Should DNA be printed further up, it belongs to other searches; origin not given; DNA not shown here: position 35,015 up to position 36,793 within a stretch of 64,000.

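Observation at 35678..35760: Palindromic repeat element inserted in frame inside glucuronate isomerase (uxaC)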

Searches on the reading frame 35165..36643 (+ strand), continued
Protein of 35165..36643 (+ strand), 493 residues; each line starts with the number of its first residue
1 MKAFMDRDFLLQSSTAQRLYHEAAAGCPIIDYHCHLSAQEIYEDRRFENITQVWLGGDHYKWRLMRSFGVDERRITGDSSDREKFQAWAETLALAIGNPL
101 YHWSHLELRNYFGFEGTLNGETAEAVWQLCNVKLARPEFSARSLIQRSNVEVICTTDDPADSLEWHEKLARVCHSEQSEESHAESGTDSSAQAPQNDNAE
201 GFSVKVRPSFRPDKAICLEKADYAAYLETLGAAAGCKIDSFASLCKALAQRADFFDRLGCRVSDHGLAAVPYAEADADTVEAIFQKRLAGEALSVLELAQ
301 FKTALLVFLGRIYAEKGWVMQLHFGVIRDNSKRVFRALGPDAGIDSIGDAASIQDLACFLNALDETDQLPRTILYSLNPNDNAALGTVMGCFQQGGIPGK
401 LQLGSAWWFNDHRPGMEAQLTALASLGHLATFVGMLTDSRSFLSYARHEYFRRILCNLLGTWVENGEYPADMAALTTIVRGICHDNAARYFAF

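Call 16: find_encoding_contigs(protein=P0112, flank=10000, max_places=2)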
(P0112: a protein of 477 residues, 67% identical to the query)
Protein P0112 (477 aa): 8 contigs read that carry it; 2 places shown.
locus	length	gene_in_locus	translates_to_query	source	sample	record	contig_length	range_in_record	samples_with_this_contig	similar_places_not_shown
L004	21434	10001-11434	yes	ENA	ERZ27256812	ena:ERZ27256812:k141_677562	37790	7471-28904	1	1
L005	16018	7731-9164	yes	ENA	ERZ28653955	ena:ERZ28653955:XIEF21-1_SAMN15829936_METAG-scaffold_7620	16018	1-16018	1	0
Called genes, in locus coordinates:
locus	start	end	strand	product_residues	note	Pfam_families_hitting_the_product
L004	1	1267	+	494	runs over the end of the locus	PF13347:MFS_2, PF07690:MFS_1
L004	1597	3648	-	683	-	PF13802:Gal_mutarotas_2, PF01055:Glyco_hydro_31_2nd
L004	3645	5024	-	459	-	PF00135:COesterase, PF20434:BD-FAE (weak), PF07859:Abhydrolase_3 (faint), PF00135:COesterase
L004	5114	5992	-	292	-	PF02311:AraC_binding, PF05899:Cupin_3 (faint), PF07883:Cupin_2, PF12833:HTH_18, PF00165:HTH_AraC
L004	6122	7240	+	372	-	PF03786:UxuA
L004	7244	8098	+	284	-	PF00106:adh_short, PF13561:adh_short_C2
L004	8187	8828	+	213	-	PF01081:Aldolase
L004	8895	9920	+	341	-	PF00294:PfkB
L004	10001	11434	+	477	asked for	PF02614:UxaC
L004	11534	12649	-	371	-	PF16822:ALGX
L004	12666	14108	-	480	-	PF03062:MBOAT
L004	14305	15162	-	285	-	PF00288:GHMP_kinases_N, PF08544:GHMP_kinases_C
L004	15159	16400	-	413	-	PF06245:DUF1015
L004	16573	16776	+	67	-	PF04070:DUF378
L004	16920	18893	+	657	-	PF24898:GGDEF_GdpP, PF01368:DHH, PF02272:DHHA1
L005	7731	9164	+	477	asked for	PF02614:UxaC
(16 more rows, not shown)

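Call 17: find_encoding_contigs(protein=P0002, flank=10000, max_places=2)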
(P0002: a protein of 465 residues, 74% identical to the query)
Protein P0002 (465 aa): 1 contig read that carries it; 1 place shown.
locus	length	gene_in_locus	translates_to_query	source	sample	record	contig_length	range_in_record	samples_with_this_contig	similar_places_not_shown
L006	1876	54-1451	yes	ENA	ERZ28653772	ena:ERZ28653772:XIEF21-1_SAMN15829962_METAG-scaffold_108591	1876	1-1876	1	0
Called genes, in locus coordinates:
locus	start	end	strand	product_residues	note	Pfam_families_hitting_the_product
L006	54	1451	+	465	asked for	PF02614:UxaC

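Call 23: list_cluster_members(proteins=[P0001, P0004, P0112])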
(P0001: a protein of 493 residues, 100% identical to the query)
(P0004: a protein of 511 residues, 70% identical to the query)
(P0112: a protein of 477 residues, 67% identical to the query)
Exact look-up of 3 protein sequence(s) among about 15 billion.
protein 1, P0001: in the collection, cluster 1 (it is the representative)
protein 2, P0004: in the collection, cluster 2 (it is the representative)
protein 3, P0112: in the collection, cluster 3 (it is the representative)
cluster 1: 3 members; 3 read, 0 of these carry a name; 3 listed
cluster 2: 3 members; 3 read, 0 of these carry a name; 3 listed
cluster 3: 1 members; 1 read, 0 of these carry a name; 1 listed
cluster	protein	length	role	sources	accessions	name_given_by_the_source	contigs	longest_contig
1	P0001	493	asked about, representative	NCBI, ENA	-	-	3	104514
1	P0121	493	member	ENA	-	-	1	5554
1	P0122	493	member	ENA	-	-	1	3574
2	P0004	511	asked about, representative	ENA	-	-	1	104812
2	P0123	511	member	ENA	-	-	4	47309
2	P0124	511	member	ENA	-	-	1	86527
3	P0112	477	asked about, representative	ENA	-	-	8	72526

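Call 32: predict_structure(alignment_id=A2)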
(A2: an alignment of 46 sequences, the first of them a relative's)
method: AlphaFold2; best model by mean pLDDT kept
length: 493 residues; sequences in the alignment: 46
mean_pLDDT: 85.4   pTM: 0.85
mean pLDDT of the five models: 85.4, 85.2, 84.1, 84.0, 82.0
residues with pLDDT >= 90: 310; 70-90: 112; 50-70: 21; < 50: 50
segments of 3 or more residues with pLDDT < 50: 175-199, 327-348
pLDDT, mean of each block of 10 residues (from residue 1): 81 97 96 91 92 77 87 91 96 86 91 92 96 92 93 95 95 54 29 35 92 94 96 98 99 97 90 97 97 96 98 97 64 44 47 88 93 81 81 81 65 82 90 79 87 96 96 97 94 92
secondary structure, 60 per line:
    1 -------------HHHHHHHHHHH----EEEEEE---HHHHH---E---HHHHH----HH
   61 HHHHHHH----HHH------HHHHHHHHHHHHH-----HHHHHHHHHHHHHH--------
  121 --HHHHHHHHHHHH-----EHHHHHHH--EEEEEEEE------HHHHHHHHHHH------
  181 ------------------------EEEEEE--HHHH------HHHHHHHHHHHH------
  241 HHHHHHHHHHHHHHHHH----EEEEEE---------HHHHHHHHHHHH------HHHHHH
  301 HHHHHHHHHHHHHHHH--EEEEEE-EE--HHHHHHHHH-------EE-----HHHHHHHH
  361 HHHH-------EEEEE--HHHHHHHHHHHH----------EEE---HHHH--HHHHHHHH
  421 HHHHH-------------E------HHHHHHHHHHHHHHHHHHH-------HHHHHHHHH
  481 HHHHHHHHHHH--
elements in order: H14-24 E29-34 H38-42 H50-54 H59-67 H81-93 H99-112 H123-134 H141-147 E150-157 H164-174 E205-210 H213-216 H223-234 H241-257 E262-267 H277-288 H295-316 E319-324 H330-338 H353-364 E372-376 H379-390 E401-403 H407-410 H413-425 H446-464 H472-491
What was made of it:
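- Structure: pLDDT below 50 at residues 175-199 between helix 164-174 and strand 205-210, with flanks at 92-95 (call 32). AF2 gives a disordered loop far from the catalytic face (call 32).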

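Call 40: find_encoding_contigs(protein=P0050, flank=3000, max_places=1)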
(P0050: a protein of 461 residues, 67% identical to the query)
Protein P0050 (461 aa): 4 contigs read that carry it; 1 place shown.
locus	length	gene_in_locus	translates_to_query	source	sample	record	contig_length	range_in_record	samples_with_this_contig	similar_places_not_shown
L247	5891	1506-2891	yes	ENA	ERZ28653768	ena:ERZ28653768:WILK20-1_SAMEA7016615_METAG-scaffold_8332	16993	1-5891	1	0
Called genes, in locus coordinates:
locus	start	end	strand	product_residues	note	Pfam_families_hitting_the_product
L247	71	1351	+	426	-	PF09861:Lar_N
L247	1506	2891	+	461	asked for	PF02614:UxaC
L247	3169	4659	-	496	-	PF05598:DUF772, PF01609:DDE_Tnp_1, PF13751:DDE_Tnp_1_6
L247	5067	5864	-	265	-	PF16161:DUF4867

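Call 41: find_encoding_contigs(protein=P0037, flank=3000, max_places=1)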
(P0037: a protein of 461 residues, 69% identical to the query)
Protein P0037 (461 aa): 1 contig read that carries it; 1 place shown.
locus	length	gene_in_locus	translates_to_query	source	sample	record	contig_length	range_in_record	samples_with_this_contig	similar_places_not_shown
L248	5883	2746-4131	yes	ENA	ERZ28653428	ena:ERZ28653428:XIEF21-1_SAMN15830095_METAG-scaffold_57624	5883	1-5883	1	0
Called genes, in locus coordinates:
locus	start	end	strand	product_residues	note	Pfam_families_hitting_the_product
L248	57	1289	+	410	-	-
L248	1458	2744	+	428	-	PF09861:Lar_N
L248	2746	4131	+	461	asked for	PF02614:UxaC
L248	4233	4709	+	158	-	-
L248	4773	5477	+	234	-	-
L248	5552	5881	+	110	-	?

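Call 47: find_encoding_contigs(protein=P0121, flank=2000, max_places=2)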
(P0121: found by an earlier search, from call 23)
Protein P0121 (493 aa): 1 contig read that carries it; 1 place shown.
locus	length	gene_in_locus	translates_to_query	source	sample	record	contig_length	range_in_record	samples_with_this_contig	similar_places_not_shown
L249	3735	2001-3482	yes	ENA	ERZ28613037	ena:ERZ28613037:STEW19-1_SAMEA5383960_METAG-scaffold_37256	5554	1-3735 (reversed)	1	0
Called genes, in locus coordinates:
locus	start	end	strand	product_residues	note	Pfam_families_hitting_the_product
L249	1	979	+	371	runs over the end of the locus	PF00465:Fe-ADH, PF13685:Fe-ADH_2 (weak), PF25137:ADH_Fe_C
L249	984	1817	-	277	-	PF02311:AraC_binding, PF07883:Cupin_2, PF12833:HTH_18, PF00165:HTH_AraC (weak)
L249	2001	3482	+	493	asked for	PF02614:UxaC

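Call 48: find_encoding_contigs(protein=P0122, flank=2000, max_places=2)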
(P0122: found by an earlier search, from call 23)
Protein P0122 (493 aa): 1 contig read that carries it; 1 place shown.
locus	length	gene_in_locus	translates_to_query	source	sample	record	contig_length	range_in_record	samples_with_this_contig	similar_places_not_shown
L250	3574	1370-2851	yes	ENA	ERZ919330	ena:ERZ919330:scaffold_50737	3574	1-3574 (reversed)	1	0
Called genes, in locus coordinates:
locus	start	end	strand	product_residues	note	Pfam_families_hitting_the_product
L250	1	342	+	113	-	?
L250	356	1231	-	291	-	PF02311:AraC_binding, PF07883:Cupin_2, PF12833:HTH_18, PF00165:HTH_AraC (weak)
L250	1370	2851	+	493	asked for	PF02614:UxaC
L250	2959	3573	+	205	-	?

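Call 61: fold_search(model_id=the predicted structure, library=pdb)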
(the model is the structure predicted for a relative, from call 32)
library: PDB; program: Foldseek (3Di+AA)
matches with E <= 10: 783; with E <= 0.001: 18
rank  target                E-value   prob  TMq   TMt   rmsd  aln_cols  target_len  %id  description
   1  3iac_C                2.4e-42  1.00  0.90  0.94   2.2       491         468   53  2.2 Angstrom Crystal Structure of Glucuronate Isomerase from Salmonella typhimurium. (released 2009-07-21)
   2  3iac_A                4.5e-42  1.00  0.89  0.94   2.2       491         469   53  2.2 Angstrom Crystal Structure of Glucuronate Isomerase from Salmonella typhimurium. (released 2009-07-21)
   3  1j5s_A                4.7e-32  1.00  0.85  0.93   2.4       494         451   33  Crystal structure of uronate isomerase (TM0064) from Thermotoga maritima at 2.85 A resolution (released 2002-07-17)
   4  1j5s_B                4.0e-31  1.00  0.86  0.94   2.1       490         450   33  Crystal structure of uronate isomerase (TM0064) from Thermotoga maritima at 2.85 A resolution (released 2002-07-17)
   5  2q01_A                3.0e-21  1.00  0.85  0.87   2.6       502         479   24  Crystal structure of glucuronate isomerase from Caulobacter crescentus (released 2007-05-29)
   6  2q01_B                3.1e-21  1.00  0.84  0.86   3.7       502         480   24  Crystal structure of glucuronate isomerase from Caulobacter crescentus (released 2007-05-29)
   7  4i6v_A                7.7e-16  1.00  0.74  0.85   4.8       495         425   18  The crystal structure of an amidohydrolase 2 from Planctomyces limnophilus DSM 3776 (released 2013-02-06)
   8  4i6v_B                3.2e-14  1.00  0.75  0.85   3.7       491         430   18  The crystal structure of an amidohydrolase 2 from Planctomyces limnophilus DSM 3776 (released 2013-02-06)
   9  2pnk_I                1.5e-10  1.00  0.64  0.73   6.6       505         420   16  CRYSTAL STRUCTURE OF AN URONATE ISOMERASE (BH0493) FROM BACILLUS HALODURANS C-125 AT 2.00 A RESOLUTION (released 2007-05-08)
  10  2qee_K                1.7e-10  1.00  0.64  0.75   6.8       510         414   15  Crystal structure of putative amidohydrolase BH0493 from Bacillus halodurans C-125 (released 2007-07-24)
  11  2pnk_B                2.1e-10  1.00  0.65  0.75   6.6       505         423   15  CRYSTAL STRUCTURE OF AN URONATE ISOMERASE (BH0493) FROM BACILLUS HALODURANS C-125 AT 2.00 A RESOLUTION (released 2007-05-08)
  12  2pnk_D                4.5e-10  1.00  0.66  0.77   6.7       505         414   15  CRYSTAL STRUCTURE OF AN URONATE ISOMERASE (BH0493) FROM BACILLUS HALODURANS C-125 AT 2.00 A RESOLUTION (released 2007-05-08)
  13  2q6e_A                5.7e-10  1.00  0.64  0.75   6.2       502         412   15  Crystal structure of glucuronate isomerase from Bacillus halodurans complexed with Zn (released 2007-06-19)
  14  2pnk_C                5.9e-10  1.00  0.64  0.74   6.7       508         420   14  CRYSTAL STRUCTURE OF AN URONATE ISOMERASE (BH0493) FROM BACILLUS HALODURANS C-125 AT 2.00 A RESOLUTION (released 2007-05-08)
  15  2q08_A                8.1e-10  1.00  0.63  0.74   5.6       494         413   16  Crystal structure of the protein BH0493 from Bacillus halodurans C-125 complexed with ZN (released 2007-06-19)
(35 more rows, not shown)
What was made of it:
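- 35165..36646 (+): uxaC (glucuronate/uronate isomerase) CDS, 493 aa, the host gene of the insertion. AF2 model matches 3IAC with TM 0.94 normalised to the target (calls 32, 61).
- On UxaC / glucuronate isomerase (PF02614, amidohydrolase-fold TIM barrel) - the host gene: AF2 model TM 0.94 to 3IAC (calls 32, 61).
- TM 0.94 to 3IAC (call 61).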

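Call 78: find_homologous_proteins(query=P0037, max_evalue=1e-100)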
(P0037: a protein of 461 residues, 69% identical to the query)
Query P0037 (461 aa): 7997 proteins with E <= 1e-100 among 8000 candidates; the best 120 are listed.
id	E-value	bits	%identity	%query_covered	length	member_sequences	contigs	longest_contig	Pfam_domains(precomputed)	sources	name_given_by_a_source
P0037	0.0e+0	1078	100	100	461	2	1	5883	PF02614.21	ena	-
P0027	7.8e-270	913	82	100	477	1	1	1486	PF02614.21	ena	-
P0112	1.2e-268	909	83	100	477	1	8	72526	PF02614.21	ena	-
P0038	4.9e-266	901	80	100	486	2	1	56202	PF02614.21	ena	-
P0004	4.2e-264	894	76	100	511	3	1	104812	PF02614.21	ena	-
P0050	1.3e-260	883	80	100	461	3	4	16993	PF02614.21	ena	-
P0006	1.0e-257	873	77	100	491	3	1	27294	PF02614.21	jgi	jgi:Glucuronate isomerase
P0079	5.2e-257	871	80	99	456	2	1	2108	PF02614.21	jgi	jgi:glucuronate isomerase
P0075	6.0e-256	867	80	100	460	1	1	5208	PF02614.21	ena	-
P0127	8.7e-250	847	79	99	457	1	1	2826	PF02614.21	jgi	jgi:glucuronate isomerase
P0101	1.1e-249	847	77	100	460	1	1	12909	PF02614.21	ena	-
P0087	2.0e-249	846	77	100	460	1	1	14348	PF02614.21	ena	-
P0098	2.5e-249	846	77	100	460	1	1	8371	PF02614.21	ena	-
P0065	2.9e-249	845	77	100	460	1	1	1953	PF02614.21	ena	-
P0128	9.6e-249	844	77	100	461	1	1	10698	PF02614.21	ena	-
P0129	9.6e-249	844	77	100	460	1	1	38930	PF02614.21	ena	-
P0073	1.0e-248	844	77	100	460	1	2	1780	PF02614.21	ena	-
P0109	1.2e-248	843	77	100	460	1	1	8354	PF02614.21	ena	-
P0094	1.3e-248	843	77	100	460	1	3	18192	PF02614.21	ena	-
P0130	1.7e-248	843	77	100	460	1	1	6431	PF02614.21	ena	-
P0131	3.6e-248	842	77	100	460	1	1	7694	PF02614.21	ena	-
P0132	4.3e-248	842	77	100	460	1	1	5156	PF02614.21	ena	-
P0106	5.8e-248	841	77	100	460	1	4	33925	PF02614.21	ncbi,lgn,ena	-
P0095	6.0e-248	841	77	100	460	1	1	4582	PF02614.21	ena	-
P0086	1.4e-247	840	76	100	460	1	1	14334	PF02614.21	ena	-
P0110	1.5e-247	840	77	100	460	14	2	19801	PF02614.21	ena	-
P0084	1.8e-247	839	76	100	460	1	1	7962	PF02614.21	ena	-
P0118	2.1e-247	839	77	100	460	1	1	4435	PF02614.21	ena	-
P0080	2.3e-247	839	77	100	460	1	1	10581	PF02614.21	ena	-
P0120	2.9e-247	839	77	100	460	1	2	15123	PF02614.21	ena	-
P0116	3.9e-247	838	77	100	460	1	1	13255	PF02614.21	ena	-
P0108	4.5e-247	838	77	100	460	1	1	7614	PF02614.21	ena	-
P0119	9.2e-247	837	76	100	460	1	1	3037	PF02614.21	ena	-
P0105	1.0e-246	837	77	100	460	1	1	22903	PF02614.21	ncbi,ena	-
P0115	1.3e-246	837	76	100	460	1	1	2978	PF02614.21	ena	-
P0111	2.5e-246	836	76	100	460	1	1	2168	PF02614.21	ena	-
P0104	2.7e-246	836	77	100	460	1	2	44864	PF02614.21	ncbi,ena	-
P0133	3.2e-246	835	76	100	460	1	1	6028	PF02614.21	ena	-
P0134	1.3e-245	833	77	100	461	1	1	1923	PF02614.21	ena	-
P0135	1.3e-245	833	76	100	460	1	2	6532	PF02614.21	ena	-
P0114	2.2e-245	833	76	100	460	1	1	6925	PF02614.21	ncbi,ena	-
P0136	6.7e-245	831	76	100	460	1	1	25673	PF02614.21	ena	-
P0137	2.1e-243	826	76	100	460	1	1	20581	PF02614.21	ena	-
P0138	9.1e-243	824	76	100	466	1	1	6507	PF02614.21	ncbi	-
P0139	2.9e-239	812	74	100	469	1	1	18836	PF02614.21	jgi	jgi:glucuronate isomerase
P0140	1.3e-238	810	75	100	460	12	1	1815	PF02614.21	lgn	-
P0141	1.9e-238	810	74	100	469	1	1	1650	PF02614.21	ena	-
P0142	5.1e-238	808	74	100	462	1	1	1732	PF02614.21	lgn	-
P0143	1.0e-237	807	74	100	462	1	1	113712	PF02614.21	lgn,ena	-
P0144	1.2e-237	807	76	100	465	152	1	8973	PF02614.21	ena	-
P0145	1.4e-237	807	78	91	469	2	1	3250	PF02614.21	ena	-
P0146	3.5e-237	806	75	100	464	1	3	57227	PF02614.21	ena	-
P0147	3.8e-237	805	75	100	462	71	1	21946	PF02614.21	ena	-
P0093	6.5e-237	805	74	100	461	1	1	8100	PF02614.21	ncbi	-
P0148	9.1e-237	804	75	100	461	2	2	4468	PF02614.21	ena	-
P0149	1.8e-236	803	75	100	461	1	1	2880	PF02614.21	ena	-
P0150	2.4e-236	803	75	100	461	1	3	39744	PF02614.21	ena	-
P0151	6.6e-236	801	74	100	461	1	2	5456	PF02614.21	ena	-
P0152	6.8e-236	801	74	100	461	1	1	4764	PF02614.21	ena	-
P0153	9.2e-236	801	74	100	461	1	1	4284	PF02614.21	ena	-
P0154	9.3e-236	801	74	100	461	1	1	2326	PF02614.21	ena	-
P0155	1.3e-235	800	74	100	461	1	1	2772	PF02614.21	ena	-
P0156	1.5e-235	800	74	100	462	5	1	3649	PF02614.21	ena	-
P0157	1.6e-235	800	74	100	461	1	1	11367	PF02614.21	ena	-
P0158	3.6e-235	799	74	100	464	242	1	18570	PF02614.21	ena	-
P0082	4.4e-235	799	74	100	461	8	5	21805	PF02614.21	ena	-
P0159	5.1e-235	798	75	100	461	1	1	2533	PF02614.21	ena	-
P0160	8.8e-235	798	74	100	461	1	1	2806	PF02614.21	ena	-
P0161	1.6e-234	797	73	100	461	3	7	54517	PF02614.21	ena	-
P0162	3.3e-234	796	75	99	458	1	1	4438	PF02614.21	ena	-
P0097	4.1e-234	795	74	100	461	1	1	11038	PF02614.21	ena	-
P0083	8.1e-234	794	74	100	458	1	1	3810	PF02614.21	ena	-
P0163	1.6e-233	793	75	100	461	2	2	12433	PF02614.21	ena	-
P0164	3.5e-233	792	74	100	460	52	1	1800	PF02614.21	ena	-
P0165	4.9e-233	792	74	100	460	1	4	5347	PF02614.21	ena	-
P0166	6.7e-233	791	75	100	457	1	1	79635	PF02614.21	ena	-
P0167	1.3e-232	791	73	100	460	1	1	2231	PF02614.21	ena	-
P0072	1.3e-232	791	74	100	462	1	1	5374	PF02614.21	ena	-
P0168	1.9e-232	790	73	100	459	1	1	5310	PF02614.21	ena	-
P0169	3.6e-232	789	73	100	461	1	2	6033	PF02614.21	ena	-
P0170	3.8e-232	789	73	100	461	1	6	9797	PF02614.21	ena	-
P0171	3.9e-232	789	73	100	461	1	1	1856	PF02614.21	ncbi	-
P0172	4.7e-232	789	75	100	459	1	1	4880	PF02614.21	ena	-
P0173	6.1e-232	788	74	100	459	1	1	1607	PF02614.21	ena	-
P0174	7.8e-232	788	74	100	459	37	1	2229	PF02614.21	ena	-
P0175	9.9e-232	788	72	100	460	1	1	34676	PF02614.21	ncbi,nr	ncbi:MAG: glucuronate isomerase [Oscillospiraceae bacterium]|nr:glucuronate isomerase [Oscillospirac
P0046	1.1e-231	788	73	100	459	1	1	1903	PF02614.21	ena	-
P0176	1.3e-231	787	75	100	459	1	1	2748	PF02614.21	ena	-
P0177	1.3e-231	787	73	100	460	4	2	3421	PF02614.21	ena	-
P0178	1.4e-231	787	72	100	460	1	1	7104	PF02614.21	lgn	-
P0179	2.1e-231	787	74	100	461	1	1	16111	PF02614.21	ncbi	-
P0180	2.6e-231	786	74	100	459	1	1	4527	PF02614.21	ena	-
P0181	2.9e-231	786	74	100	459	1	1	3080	PF02614.21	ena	-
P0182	3.1e-231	786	74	100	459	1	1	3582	PF02614.21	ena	-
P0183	3.2e-231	786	74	100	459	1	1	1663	PF02614.21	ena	-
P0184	3.7e-231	786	73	100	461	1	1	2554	PF02614.21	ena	-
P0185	4.9e-231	785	74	100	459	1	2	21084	PF02614.21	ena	-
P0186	5.1e-231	785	75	100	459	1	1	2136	PF02614.21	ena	-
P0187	5.4e-231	785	74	99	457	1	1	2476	PF02614.21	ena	-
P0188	8.7e-231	785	75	100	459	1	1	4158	PF02614.21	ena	-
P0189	9.2e-231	784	74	100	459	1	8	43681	PF02614.21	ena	-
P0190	9.8e-231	784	73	100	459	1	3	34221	PF02614.21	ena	-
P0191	9.9e-231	784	73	100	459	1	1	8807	PF02614.21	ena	-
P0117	1.1e-230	784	73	99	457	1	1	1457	PF02614.21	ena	-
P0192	1.3e-230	784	74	100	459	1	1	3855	PF02614.21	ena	-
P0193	1.5e-230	784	75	100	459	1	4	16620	PF02614.21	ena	-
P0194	2.5e-230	783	73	100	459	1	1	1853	PF02614.21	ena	-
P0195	2.7e-230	783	72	100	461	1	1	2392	PF02614.21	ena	-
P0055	2.9e-230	783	73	100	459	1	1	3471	PF02614.21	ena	-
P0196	2.9e-230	783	73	100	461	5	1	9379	PF02614.21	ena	-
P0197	3.4e-230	783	74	100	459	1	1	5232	PF02614.21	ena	-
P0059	3.9e-230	782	73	100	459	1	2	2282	PF02614.21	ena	-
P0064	3.9e-230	782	73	100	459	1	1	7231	PF02614.21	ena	-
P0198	4.6e-230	782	73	100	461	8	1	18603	PF02614.21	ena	-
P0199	4.6e-230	782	75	100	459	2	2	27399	PF02614.21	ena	-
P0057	5.1e-230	782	73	100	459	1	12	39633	PF02614.21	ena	-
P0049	5.4e-230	782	73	100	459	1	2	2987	PF02614.21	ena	-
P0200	5.5e-230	782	72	100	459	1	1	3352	PF02614.21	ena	-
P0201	5.9e-230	782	74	100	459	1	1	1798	PF02614.21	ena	-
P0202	5.9e-230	782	73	100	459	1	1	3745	PF02614.21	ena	-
